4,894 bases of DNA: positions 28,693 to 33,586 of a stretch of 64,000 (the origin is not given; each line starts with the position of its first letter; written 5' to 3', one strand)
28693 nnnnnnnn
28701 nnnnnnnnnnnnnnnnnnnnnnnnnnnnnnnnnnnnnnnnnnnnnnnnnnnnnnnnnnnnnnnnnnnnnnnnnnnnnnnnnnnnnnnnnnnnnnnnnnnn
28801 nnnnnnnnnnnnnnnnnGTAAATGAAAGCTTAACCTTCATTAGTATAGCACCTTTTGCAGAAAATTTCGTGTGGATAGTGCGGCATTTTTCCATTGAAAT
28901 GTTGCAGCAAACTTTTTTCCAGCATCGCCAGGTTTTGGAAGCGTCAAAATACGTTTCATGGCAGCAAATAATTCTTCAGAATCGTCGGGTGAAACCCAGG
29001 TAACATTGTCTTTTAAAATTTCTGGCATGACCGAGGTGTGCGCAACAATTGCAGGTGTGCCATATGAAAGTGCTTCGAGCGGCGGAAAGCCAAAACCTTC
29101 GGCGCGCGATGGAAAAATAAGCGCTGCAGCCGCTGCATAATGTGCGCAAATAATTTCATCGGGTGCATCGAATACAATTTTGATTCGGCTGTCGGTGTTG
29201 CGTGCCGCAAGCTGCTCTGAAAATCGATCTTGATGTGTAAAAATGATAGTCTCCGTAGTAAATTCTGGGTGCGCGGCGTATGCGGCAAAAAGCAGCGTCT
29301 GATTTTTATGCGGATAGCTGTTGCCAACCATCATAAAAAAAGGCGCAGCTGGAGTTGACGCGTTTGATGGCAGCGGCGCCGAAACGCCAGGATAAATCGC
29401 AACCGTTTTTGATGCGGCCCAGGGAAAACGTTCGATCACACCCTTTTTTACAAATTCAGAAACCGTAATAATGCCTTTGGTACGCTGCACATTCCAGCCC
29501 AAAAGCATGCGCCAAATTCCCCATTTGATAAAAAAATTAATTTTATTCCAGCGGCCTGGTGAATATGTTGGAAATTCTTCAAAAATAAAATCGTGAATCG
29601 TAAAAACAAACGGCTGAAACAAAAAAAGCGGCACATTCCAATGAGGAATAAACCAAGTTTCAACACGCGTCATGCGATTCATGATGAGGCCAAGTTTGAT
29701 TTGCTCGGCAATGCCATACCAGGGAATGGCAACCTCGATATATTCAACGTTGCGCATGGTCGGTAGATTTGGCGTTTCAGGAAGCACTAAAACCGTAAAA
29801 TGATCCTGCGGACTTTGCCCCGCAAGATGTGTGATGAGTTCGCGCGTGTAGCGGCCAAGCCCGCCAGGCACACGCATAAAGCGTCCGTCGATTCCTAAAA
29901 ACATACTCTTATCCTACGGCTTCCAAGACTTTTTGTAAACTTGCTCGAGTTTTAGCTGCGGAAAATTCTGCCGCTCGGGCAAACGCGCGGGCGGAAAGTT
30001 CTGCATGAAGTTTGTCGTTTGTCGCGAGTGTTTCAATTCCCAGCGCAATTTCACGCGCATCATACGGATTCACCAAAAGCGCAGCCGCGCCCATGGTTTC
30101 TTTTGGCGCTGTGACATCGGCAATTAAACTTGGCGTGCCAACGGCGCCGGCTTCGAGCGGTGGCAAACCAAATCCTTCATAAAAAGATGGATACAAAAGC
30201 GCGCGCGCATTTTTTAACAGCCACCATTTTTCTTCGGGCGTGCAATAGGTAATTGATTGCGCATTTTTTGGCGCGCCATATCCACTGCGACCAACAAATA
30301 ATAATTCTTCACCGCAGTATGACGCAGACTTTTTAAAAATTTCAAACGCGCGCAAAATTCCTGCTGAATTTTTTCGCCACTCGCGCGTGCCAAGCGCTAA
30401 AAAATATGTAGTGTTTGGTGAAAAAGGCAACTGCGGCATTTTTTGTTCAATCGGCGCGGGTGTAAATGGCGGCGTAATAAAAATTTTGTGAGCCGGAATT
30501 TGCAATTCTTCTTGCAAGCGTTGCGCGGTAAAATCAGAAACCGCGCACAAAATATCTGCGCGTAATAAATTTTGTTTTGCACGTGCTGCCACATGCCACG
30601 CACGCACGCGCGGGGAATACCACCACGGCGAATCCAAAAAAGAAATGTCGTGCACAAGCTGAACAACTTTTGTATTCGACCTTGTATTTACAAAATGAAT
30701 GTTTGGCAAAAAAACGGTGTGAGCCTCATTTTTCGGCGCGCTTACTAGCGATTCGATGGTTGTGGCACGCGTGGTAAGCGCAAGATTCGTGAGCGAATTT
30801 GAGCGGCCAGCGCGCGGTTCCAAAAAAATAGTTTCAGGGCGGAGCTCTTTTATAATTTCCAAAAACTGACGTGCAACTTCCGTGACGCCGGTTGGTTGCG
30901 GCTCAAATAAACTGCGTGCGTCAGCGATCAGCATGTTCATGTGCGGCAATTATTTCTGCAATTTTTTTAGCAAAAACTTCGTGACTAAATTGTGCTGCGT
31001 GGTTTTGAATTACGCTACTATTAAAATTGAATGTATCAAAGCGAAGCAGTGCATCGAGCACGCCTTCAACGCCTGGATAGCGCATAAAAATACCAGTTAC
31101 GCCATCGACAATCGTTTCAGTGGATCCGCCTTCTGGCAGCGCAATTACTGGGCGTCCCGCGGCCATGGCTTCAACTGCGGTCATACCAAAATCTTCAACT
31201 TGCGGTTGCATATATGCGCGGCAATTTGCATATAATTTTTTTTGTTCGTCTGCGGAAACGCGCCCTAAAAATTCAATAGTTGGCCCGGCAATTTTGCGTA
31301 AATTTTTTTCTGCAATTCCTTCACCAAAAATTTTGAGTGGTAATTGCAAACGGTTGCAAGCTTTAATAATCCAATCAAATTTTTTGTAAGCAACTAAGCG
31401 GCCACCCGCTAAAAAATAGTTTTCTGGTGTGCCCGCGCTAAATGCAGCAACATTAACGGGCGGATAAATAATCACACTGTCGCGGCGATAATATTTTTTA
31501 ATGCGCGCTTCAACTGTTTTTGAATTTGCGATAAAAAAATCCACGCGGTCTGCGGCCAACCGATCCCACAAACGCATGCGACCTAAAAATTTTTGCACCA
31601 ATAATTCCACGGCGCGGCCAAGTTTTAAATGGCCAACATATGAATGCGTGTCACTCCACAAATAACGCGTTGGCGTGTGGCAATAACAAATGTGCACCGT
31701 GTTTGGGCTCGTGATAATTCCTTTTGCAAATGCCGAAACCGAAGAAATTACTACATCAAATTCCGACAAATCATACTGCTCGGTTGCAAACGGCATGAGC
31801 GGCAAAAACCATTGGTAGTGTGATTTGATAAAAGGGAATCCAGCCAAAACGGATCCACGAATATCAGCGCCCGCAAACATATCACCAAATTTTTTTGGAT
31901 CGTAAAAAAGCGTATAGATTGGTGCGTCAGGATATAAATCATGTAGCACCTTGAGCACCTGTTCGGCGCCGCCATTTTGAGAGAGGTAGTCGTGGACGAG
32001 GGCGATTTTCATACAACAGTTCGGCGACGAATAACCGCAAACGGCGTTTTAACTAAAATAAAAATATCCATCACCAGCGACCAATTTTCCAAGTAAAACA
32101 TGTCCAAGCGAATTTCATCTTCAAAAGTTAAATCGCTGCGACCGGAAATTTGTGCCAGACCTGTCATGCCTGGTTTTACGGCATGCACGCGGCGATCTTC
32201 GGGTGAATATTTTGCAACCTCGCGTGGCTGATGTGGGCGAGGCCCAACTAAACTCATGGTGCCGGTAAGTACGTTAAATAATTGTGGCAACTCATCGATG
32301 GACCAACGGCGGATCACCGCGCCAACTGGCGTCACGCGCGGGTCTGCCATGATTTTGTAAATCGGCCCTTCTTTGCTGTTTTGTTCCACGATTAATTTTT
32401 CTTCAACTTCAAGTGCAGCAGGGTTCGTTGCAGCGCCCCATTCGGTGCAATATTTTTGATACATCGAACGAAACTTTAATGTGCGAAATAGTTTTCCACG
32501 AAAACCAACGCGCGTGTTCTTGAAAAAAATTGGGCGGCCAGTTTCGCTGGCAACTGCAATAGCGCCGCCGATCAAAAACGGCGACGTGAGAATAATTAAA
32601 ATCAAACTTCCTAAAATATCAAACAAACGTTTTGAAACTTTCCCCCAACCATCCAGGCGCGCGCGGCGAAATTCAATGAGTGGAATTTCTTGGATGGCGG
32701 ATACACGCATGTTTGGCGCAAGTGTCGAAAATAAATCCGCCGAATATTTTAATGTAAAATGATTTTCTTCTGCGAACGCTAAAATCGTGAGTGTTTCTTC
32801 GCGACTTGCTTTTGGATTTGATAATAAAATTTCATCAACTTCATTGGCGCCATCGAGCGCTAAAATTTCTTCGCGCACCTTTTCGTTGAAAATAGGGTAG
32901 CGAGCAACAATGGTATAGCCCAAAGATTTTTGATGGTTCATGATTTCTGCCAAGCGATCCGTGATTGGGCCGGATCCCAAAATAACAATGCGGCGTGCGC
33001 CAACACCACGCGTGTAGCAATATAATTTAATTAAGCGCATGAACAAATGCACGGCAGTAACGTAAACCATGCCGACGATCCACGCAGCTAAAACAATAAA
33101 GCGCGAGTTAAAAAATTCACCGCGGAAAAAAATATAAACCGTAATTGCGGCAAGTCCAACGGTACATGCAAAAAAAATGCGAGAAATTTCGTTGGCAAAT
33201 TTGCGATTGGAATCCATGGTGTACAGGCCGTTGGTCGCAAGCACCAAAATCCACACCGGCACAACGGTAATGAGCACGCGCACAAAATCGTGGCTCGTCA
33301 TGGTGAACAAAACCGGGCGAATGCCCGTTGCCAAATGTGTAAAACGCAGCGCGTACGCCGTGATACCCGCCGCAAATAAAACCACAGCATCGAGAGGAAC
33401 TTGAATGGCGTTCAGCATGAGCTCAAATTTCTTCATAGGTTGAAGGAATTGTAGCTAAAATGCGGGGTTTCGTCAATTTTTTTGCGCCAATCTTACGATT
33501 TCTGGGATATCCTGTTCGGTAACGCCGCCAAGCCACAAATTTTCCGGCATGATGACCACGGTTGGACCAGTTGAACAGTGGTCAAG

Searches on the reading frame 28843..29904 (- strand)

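Call 77: search_protein_families(library=pfam, proteins=[window:28843-29904:-], max_evalue=0.00001)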
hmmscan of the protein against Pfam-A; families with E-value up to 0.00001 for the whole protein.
window:28843-29904:- (354 aa): 4 families
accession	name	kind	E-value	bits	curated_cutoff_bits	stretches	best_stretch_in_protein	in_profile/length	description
PF00534.26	Glycos_transf_1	-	3.8e-18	66.1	26.4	1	187-324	15-160/172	Glycosyl transferases group 1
PF13692.12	Glyco_trans_1_4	-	2.4e-14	54.2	27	1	189-321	3-141/142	Glycosyl transferases group 1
PF13439.12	Glyco_transf_4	-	5.4e-10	40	28.5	1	13-174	1-166/170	Glycosyltransferase Family 4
PF20706.3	GT4-conflict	-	1.5e-08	34.5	26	1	245-312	268-332/385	Family 4 Glycosyltransferase in conflict systems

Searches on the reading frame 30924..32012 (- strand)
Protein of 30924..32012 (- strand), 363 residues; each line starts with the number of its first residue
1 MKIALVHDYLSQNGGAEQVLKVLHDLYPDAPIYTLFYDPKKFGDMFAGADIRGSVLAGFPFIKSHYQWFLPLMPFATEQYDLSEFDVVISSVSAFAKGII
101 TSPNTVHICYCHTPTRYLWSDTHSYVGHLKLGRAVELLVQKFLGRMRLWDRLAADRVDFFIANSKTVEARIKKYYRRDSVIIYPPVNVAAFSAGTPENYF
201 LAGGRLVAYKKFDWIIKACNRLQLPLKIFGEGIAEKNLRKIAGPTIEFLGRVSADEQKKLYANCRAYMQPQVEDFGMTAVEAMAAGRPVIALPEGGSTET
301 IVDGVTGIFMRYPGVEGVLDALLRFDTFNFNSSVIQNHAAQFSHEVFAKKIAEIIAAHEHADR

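Call 77: search_protein_families(library=pfam, proteins=[window:30924-32012:-], max_evalue=0.00001)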
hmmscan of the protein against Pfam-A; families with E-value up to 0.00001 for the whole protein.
window:30924-32012:- (363 aa): 3 families
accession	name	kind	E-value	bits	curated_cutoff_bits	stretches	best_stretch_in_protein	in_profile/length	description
PF00534.26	Glycos_transf_1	-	3e-20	72.9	26.4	1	195-311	13-141/172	Glycosyl transferases group 1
PF13692.12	Glyco_trans_1_4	-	2.5e-19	70.4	27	1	199-324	3-138/142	Glycosyl transferases group 1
PF13439.12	Glyco_transf_4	-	7.3e-07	29.8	28.5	1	58-188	46-168/170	Glycosyltransferase Family 4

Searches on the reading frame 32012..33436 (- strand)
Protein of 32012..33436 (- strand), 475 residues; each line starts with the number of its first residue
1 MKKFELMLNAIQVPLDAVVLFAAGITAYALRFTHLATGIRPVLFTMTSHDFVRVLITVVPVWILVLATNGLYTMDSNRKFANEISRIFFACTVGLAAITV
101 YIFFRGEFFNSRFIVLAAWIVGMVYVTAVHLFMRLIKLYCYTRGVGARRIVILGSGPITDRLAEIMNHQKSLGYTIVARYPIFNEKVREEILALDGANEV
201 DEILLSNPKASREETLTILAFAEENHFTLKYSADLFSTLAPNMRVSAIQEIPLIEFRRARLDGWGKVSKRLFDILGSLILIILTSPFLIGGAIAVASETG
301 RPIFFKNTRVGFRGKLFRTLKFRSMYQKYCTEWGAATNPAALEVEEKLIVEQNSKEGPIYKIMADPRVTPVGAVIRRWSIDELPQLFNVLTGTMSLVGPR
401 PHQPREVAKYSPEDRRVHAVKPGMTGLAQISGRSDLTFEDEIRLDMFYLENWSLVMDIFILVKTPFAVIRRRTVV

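Call 49: search_protein_families(library=pfam, proteins=[window:32012-33436:-], max_evalue=0.00001)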
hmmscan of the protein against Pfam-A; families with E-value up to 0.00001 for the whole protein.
window:32012-33436:- (475 aa): 2 families
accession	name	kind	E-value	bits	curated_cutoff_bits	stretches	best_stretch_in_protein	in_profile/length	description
PF02397.22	Bac_transf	-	2.8e-61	206.6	27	1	269-469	1-178/179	Bacterial sugar transferase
PF13727.12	CoA_binding_3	-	1.8e-08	35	25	1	69-184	3-114/175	CoA-binding domain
